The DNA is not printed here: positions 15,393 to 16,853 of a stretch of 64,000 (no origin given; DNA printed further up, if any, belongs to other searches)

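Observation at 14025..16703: Three consecutive aminoacyl-tRNA-dependent-transferase-like genes: bpt, aat and a FemAB-like DUF482 protein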

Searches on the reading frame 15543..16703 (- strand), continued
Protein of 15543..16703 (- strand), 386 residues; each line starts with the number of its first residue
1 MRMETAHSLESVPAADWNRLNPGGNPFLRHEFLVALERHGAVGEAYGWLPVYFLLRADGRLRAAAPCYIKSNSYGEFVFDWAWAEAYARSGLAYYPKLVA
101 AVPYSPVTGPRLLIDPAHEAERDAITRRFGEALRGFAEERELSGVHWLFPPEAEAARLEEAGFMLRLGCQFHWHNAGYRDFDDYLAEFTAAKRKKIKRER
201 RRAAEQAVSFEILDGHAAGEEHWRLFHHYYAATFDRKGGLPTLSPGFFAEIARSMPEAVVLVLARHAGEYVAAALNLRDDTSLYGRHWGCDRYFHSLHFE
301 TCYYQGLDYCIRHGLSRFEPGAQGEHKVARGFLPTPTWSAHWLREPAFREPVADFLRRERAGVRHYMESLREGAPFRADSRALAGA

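Call 44: find_encoding_contigs(protein=P0287, flank=5000, max_places=1)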
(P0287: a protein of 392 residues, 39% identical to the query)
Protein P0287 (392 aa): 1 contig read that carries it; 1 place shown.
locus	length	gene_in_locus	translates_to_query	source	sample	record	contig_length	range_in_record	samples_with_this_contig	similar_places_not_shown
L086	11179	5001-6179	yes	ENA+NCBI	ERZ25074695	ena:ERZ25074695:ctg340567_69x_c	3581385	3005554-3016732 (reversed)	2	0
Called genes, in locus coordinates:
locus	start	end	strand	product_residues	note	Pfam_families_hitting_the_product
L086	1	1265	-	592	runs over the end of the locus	PF01336:tRNA_anti-codon, PF00152:tRNA-synt_2, PF02938:GAD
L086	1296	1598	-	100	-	PF09723:Zn_ribbon_8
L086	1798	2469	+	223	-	PF01323:DSBA, PF13743:Thioredoxin_5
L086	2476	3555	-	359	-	PF21088:MS_channel_1st (weak), PF00924:MS_channel_2nd, PF21082:MS_channel_3rd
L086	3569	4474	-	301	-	PF01545:Cation_efflux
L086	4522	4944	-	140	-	PF01230:HIT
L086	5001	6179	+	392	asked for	PF04339:FemAB_like, PF13480:Acetyltransf_6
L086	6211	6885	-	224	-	-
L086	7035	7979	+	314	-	PF01965:DJ-1_PfpI, PF00165:HTH_AraC (weak), PF12833:HTH_18, PF00165:HTH_AraC (weak)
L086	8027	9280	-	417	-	PF00890:FAD_binding_2, PF01266:DAO, PF01946:Thi4 (weak), PF03486:HI0933_like, PF07992:Pyr_redox_2, PF12831:FAD_oxidored, PF13450:NAD_binding_8, PF22780:HI0933_like_1st, +1 more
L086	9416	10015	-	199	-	PF06080:DUF938, PF13649:Methyltransf_25 (weak)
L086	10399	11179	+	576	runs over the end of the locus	PF00587:tRNA-synt_2b, PF04073:tRNA_edit, PF03129:HGTP_anticodon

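Call 45: find_encoding_contigs(protein=P0327, flank=5000, max_places=1)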
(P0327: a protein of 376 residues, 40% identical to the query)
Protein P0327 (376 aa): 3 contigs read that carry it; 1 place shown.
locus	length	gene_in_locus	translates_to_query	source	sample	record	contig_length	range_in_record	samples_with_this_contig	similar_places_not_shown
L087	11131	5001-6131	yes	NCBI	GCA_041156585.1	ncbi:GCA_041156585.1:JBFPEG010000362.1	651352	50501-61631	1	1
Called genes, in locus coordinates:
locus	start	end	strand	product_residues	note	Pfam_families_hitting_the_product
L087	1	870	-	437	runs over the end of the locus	PF00375:SDF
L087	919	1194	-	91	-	PF00216:Bac_DNA_binding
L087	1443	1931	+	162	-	PF04345:Chor_lyase, PF01947:Rv2949c-like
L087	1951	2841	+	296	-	PF01040:UbiA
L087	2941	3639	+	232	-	PF00072:Response_reg, PF00486:Trans_reg_C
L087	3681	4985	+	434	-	PF11808:PhoR, PF00512:HisKA, PF02518:HATPase_c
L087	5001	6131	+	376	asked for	PF04339:FemAB_like, PF13480:Acetyltransf_6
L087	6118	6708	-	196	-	PF06080:DUF938, PF13649:Methyltransf_25 (weak)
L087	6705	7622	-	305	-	PF00072:Response_reg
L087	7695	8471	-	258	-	PF03883:H2O2_YaaD, PF21818:DUF6884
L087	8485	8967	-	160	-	PF14085:DUF4265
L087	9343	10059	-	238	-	PF01895:PhoU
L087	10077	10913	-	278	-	PF20703:nSTAND1 (faint), PF00005:ABC_tran, PF02463:SMC_N (faint), PF13304:AAA_21 (faint)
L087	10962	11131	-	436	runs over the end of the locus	PF11812:DUF3333, PF00528:BPD_transp_1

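Call 46: get_annotated_region(hit=H1, flank=4000)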
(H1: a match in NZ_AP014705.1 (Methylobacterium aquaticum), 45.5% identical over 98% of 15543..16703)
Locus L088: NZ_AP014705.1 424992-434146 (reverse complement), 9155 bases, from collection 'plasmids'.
description: Methylobacterium aquaticum strain MA-22A plasmid pMaq22A_1p, complete sequence
organism: Methylobacterium aquaticum (NCBI taxid 270351)
taxonomy: Bacteria; Pseudomonadota; Alphaproteobacteria; Hyphomicrobiales; Methylobacteriaceae; Methylobacterium; Methylobacterium aquaticum
host: -; source: -; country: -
typing (MOB-suite, as given by PLSDB): mobilizable; relaxase MOBP
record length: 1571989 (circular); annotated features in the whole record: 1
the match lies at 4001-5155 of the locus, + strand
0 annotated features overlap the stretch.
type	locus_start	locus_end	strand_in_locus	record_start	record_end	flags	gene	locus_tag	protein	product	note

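Call 47: get_annotated_region(hit=H3, flank=4000)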
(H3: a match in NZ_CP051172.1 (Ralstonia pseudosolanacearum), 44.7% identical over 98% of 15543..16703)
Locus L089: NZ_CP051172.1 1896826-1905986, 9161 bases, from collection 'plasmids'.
description: Ralstonia pseudosolanacearum strain RUN2279 plasmid pUW773mp
organism: Ralstonia pseudosolanacearum (NCBI taxid 1310165)
taxonomy: Bacteria; Pseudomonadota; Betaproteobacteria; Burkholderiales; Burkholderiaceae; Ralstonia; Ralstonia pseudosolanacearum
host: -; source: Whole organism,potato; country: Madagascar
typing (MOB-suite, as given by PLSDB): mobilizable; relaxase MOBP
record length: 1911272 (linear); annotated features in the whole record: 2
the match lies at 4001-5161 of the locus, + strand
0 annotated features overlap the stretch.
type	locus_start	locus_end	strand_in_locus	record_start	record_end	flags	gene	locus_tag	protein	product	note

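Call 48: get_annotated_region(hit=H12, flank=4000)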
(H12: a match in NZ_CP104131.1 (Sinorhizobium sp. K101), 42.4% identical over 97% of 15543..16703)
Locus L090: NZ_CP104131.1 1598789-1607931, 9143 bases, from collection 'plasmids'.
description: Sinorhizobium sp. K101 plasmid pK101a, complete sequence
organism: Sinorhizobium sp. K101 (NCBI taxid 2976820)
taxonomy: Bacteria; Pseudomonadota; Alphaproteobacteria; Hyphomicrobiales; Rhizobiaceae; Sinorhizobium; Sinorhizobium sp. K101
host: -; source: Phaseolus vulgaris,cell culture,Phaseolus vulgaris nodule,nodule from plant grown in inoculum free soil; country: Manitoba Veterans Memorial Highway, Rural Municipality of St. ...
typing (MOB-suite, as given by PLSDB): non-mobilizable
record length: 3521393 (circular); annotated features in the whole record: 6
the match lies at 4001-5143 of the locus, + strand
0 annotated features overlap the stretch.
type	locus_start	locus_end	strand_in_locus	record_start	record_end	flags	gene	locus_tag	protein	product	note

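Call 49: get_annotated_region(hit=H14, flank=4000)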
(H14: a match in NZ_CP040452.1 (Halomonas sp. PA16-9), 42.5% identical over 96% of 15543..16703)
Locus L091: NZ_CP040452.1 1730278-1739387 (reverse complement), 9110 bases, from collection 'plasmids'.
description: Halomonas sp. PA16-9 plasmid p_unnamed1, complete sequence
organism: Halomonas sp. PA16-9 (NCBI taxid 2576841)
taxonomy: Bacteria; Pseudomonadota; Gammaproteobacteria; Oceanospirillales; Halomonadaceae; Halomonas; Halomonas sp. PA16-9
host: -; source: -; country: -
typing (MOB-suite, as given by PLSDB): non-mobilizable
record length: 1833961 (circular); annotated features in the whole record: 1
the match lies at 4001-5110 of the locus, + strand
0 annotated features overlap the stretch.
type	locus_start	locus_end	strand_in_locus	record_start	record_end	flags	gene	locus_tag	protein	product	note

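Call 50: get_annotated_region(hit=H5, flank=4000)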
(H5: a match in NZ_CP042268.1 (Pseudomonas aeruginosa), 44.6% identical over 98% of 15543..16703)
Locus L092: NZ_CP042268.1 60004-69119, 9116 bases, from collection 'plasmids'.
description: Pseudomonas aeruginosa strain HOU1 plasmid pHOU1-1, complete sequence
organism: Pseudomonas aeruginosa (NCBI taxid 287)
taxonomy: Bacteria; Pseudomonadota; Gammaproteobacteria; Pseudomonadales; Pseudomonadaceae; Pseudomonas; Pseudomonas aeruginosa
host: -; source: Homo sapiens,sputum; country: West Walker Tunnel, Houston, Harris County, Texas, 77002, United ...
typing (MOB-suite, as given by PLSDB): non-mobilizable
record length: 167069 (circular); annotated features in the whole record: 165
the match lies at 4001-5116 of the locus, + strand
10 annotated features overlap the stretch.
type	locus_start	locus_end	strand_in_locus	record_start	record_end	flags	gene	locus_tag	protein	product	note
CDS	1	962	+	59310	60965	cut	-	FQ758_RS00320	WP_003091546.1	cation acetate symporter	GO:0006847 - plasma membrane acetate transport [Evidence IEA]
CDS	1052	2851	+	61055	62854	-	-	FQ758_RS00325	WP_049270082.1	cyclic nucleotide-binding/CBS domain-containing protein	-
CDS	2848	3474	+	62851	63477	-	-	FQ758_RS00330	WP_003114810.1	3'-5' exonuclease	-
CDS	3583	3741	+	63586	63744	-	-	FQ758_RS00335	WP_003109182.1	DUF3309 family protein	-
CDS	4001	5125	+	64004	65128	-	-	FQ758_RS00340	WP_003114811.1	GNAT family N-acetyltransferase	-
CDS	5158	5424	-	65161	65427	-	-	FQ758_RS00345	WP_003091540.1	DUF2790 domain-containing protein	-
CDS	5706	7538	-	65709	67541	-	-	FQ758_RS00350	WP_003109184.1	ABC transporter ATP-binding protein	-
CDS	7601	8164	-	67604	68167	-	ppiA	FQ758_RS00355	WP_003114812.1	peptidylprolyl isomerase PpiA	-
CDS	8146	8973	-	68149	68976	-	-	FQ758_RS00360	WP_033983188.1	alpha/beta hydrolase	-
CDS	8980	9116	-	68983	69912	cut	-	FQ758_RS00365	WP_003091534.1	LysR family transcriptional regulator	GO:0006355 - regulation of DNA-templated transcription [Evidence IEA]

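Call 51: get_annotated_region(hit=H15, flank=4000)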
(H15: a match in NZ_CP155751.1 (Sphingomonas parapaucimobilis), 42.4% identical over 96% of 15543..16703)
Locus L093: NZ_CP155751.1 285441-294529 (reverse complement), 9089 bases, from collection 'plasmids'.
description: Sphingomonas parapaucimobilis strain YK209 plasmid unnamed3, complete sequence
organism: Sphingomonas parapaucimobilis (NCBI taxid 28213)
taxonomy: Bacteria; Pseudomonadota; Alphaproteobacteria; Sphingomonadales; Sphingomonadaceae; Sphingomonas; Sphingomonas parapaucimobilis
host: -; source: Chinese cabbage; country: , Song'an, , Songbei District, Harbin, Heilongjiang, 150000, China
typing (MOB-suite, as given by PLSDB): non-mobilizable
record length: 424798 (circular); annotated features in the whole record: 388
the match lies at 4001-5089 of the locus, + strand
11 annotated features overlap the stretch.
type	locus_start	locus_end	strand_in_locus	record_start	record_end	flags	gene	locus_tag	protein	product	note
CDS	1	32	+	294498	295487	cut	-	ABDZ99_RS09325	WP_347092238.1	alpha/beta hydrolase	-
CDS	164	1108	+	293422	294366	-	-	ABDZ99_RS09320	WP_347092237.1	polysaccharide deacetylase family protein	GO:0005975 - carbohydrate metabolic process [Evidence IEA]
CDS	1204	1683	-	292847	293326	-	-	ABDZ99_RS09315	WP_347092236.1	hypothetical protein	-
CDS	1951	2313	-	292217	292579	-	-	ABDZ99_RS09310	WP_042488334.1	response regulator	GO:0000160 - phosphorelay signal transduction system [Evidence IEA]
CDS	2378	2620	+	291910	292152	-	-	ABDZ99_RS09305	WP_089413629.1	DUF3572 family protein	-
CDS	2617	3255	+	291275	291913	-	-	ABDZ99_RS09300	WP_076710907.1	hypothetical protein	-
CDS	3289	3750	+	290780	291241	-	-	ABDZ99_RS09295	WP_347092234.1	RidA family protein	-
CDS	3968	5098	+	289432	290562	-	-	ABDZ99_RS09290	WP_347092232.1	GNAT family N-acetyltransferase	-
CDS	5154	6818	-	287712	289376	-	-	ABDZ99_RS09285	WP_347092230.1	hypothetical protein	-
CDS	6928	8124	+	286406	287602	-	-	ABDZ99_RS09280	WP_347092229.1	glycosyltransferase family 87 protein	-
CDS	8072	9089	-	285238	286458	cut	-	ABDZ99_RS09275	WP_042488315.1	argininosuccinate synthase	GO:0006526 - arginine biosynthetic process [Evidence IEA]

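Call 52: get_annotated_region(hit=H17, flank=4000)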
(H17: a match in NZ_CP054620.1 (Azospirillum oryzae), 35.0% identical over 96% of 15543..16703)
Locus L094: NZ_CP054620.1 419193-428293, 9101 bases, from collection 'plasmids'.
description: Azospirillum oryzae strain KACC 14407 plasmid unnamed5, complete sequence
organism: Azospirillum oryzae (NCBI taxid 286727)
taxonomy: Bacteria; Pseudomonadota; Alphaproteobacteria; Rhodospirillales; Azospirillaceae; Azospirillum; Azospirillum oryzae
host: -; source: cell culture,soil; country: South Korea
typing (MOB-suite, as given by PLSDB): non-mobilizable
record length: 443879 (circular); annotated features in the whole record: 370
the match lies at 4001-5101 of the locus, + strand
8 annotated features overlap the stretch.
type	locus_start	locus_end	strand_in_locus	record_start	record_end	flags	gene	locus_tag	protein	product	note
CDS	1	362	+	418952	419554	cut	-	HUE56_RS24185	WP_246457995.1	ABC-type transport auxiliary lipoprotein family protein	-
CDS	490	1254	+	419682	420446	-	-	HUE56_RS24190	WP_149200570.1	hypothetical protein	-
CDS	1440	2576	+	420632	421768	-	-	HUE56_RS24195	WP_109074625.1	DUF2336 domain-containing protein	-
CDS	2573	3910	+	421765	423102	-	-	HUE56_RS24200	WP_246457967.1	PAS domain-containing sensor histidine kinase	-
CDS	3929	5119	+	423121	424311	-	-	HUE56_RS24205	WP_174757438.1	GNAT family N-acetyltransferase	-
CDS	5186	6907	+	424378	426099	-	ade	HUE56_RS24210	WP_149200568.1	adenine deaminase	GO:0006168 - adenine salvage [Evidence IEA]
CDS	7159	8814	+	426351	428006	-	-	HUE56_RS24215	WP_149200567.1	CocE/NonD family hydrolase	GO:0008152 - metabolic process [Evidence IEA]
CDS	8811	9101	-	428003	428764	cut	-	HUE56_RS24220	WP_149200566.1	Fic family protein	-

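Call 56: search_protein_families(library=pfam, proteins=[L090:2720-3241:+, L090:3238-3963:+, L090:5062-5634:-, L090:5673-6428:-, L090:6014-6760:-, L091:2398-3753:-, L091:5231-5608:+, L091:5605-6312:+, L091:6329-6817:+, L091:6947-7840:+], max_evalue=0.001)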
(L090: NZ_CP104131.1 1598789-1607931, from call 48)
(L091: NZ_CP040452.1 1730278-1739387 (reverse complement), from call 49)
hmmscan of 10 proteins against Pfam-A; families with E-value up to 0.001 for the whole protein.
L090:2720-3241:+ (173 aa): 0 families

L090:3238-3963:+ (241 aa): 1 family
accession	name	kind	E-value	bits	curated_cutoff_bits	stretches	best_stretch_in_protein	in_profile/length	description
PF03009.23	GDPD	-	2.9e-23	83.7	23.6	1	14-218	1-224/244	Glycerophosphoryl diester phosphodiesterase family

L090:5062-5634:- (190 aa): 0 families

L090:5673-6428:- (251 aa): 1 family
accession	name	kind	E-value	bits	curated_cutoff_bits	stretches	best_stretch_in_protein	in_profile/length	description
PF05437.17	AzlD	-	5.9e-09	36.4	23.7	1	149-244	3-97/99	Branched-chain amino acid transport protein (AzlD)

L090:6014-6760:- (248 aa): 1 family
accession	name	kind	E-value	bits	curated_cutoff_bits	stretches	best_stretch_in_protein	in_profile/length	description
PF03591.19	AzlC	-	4e-17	63.4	32.1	1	30-163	4-132/137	AzlC protein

L091:2398-3753:- (451 aa): 2 families
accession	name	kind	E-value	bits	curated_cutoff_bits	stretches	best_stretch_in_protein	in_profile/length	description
PF00171.27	Aldedh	-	6.7e-74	249.5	23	1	15-424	41-461/461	Aldehyde dehydrogenase family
PF05893.19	LuxC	-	1e-05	25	21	1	104-353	86-342/401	Acyl-CoA reductase (LuxC)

L091:5231-5608:+ (125 aa): 1 family
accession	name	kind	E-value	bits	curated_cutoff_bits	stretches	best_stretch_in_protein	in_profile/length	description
PF04977.20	DivIC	-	4.2e-23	81.4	28.9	1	25-102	1-78/80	Septum formation initiator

L091:5605-6312:+ (235 aa): 2 families
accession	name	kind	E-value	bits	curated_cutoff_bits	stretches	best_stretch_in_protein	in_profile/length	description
PF01128.25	IspD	-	1.6e-66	224.6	27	1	6-225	3-220/221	2-C-methyl-D-erythritol 4-phosphate cytidylyltransferase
PF12804.13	NTP_transf_3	-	3.1e-11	44.1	27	1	7-171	2-138/160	MobA-like NTP transferase domain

L091:6329-6817:+ (162 aa): 1 family
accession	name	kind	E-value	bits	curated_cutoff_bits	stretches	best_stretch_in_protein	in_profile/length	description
PF02542.21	YgbB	-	1.8e-69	233.4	26.7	1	1-154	1-154/155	YgbB family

L091:6947-7840:+ (297 aa): 1 family
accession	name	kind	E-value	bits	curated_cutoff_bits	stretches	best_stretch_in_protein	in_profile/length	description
PF01142.23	TruD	-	4.6e-47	161.2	27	2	1-128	46-173/412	tRNA pseudouridine synthase D (TruD)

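Call 61: search_protein_families(library=pfam, proteins=[P0144, P0264, P0266, P0271, P0248, P0132, P0133, P0219, P0260, P0241], max_evalue=0.001)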
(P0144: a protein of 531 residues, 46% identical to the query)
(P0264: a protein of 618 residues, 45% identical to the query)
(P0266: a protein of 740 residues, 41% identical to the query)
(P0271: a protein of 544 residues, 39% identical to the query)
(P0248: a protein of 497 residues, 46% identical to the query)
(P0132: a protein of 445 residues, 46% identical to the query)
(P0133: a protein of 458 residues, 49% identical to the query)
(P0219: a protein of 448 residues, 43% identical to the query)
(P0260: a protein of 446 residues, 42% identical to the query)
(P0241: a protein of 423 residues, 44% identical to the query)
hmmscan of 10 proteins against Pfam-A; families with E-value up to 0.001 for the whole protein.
P0144 (531 aa): 2 families
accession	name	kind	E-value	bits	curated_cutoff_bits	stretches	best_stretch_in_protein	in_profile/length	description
PF04339.18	FemAB_like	-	2.1e-137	458.7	27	1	150-524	1-368/369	Peptidogalycan biosysnthesis/recognition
PF13480.13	Acetyltransf_6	-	7.7e-10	39.5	22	1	336-470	1-137/143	Acetyltransferase (GNAT) domain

P0264 (618 aa): 1 family
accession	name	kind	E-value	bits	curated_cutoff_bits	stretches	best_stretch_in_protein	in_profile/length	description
PF04339.18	FemAB_like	-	2.2e-129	432.2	27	1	142-559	1-369/369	Peptidogalycan biosysnthesis/recognition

P0266 (740 aa): 3 families
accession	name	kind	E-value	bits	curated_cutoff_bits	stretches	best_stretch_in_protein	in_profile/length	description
PF04339.18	FemAB_like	-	9.8e-122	407.1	27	1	37-426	8-368/369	Peptidogalycan biosysnthesis/recognition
PF00730.31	HhH-GPD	-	4.1e-07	30.7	26.2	1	493-622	1-91/108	HhH-GPD superfamily base excision DNA repair protein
PF13480.13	Acetyltransf_6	-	5.7e-05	23.7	22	1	237-374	1-139/143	Acetyltransferase (GNAT) domain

P0271 (544 aa): 2 families
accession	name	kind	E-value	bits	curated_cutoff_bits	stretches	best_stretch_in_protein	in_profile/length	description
PF04339.18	FemAB_like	-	8.1e-206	683.7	27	2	8-360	1-352/369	Peptidogalycan biosysnthesis/recognition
PF13480.13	Acetyltransf_6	-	9e-14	52.3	22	1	188-323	1-138/143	Acetyltransferase (GNAT) domain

P0248 (497 aa): 2 families
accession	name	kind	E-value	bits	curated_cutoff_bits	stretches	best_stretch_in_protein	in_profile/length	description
PF04339.18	FemAB_like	-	2.4e-132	442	27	2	181-468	85-367/369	Peptidogalycan biosysnthesis/recognition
PF13480.13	Acetyltransf_6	-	1.9e-10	41.5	22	1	280-415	2-138/143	Acetyltransferase (GNAT) domain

P0132 (445 aa): 2 families
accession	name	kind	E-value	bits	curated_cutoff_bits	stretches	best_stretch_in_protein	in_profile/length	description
PF04339.18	FemAB_like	-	5.7e-139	463.8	27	2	213-440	147-369/369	Peptidogalycan biosysnthesis/recognition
PF13480.13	Acetyltransf_6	-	4.6e-10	40.2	22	1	247-385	1-137/143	Acetyltransferase (GNAT) domain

P0133 (458 aa): 2 families
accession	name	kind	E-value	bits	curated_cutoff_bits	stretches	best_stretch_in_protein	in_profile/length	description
PF04339.18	FemAB_like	-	1.9e-127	425.9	27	2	203-435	144-367/369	Peptidogalycan biosysnthesis/recognition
PF13480.13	Acetyltransf_6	-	4.6e-05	24.1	22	1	240-382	1-137/143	Acetyltransferase (GNAT) domain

P0219 (448 aa): 2 families
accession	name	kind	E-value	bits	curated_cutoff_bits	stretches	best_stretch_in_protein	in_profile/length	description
PF04339.18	FemAB_like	-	3.8e-122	408.4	27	1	40-430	5-368/369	Peptidogalycan biosysnthesis/recognition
PF13480.13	Acetyltransf_6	-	4.1e-09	37.2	22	1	243-377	1-138/143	Acetyltransferase (GNAT) domain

P0260 (446 aa): 2 families
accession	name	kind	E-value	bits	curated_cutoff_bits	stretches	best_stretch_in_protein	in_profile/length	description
PF04339.18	FemAB_like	-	1.1e-153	512.2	27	1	88-441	17-369/369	Peptidogalycan biosysnthesis/recognition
PF13480.13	Acetyltransf_6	-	7.8e-12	46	22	1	253-385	1-136/143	Acetyltransferase (GNAT) domain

P0241 (423 aa): 2 families
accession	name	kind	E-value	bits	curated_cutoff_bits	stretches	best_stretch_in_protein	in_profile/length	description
PF04339.18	FemAB_like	-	6.6e-114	381.3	27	1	101-420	52-368/369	Peptidogalycan biosysnthesis/recognition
PF13480.13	Acetyltransf_6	-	3e-12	47.4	22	1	232-367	1-138/143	Acetyltransferase (GNAT) domain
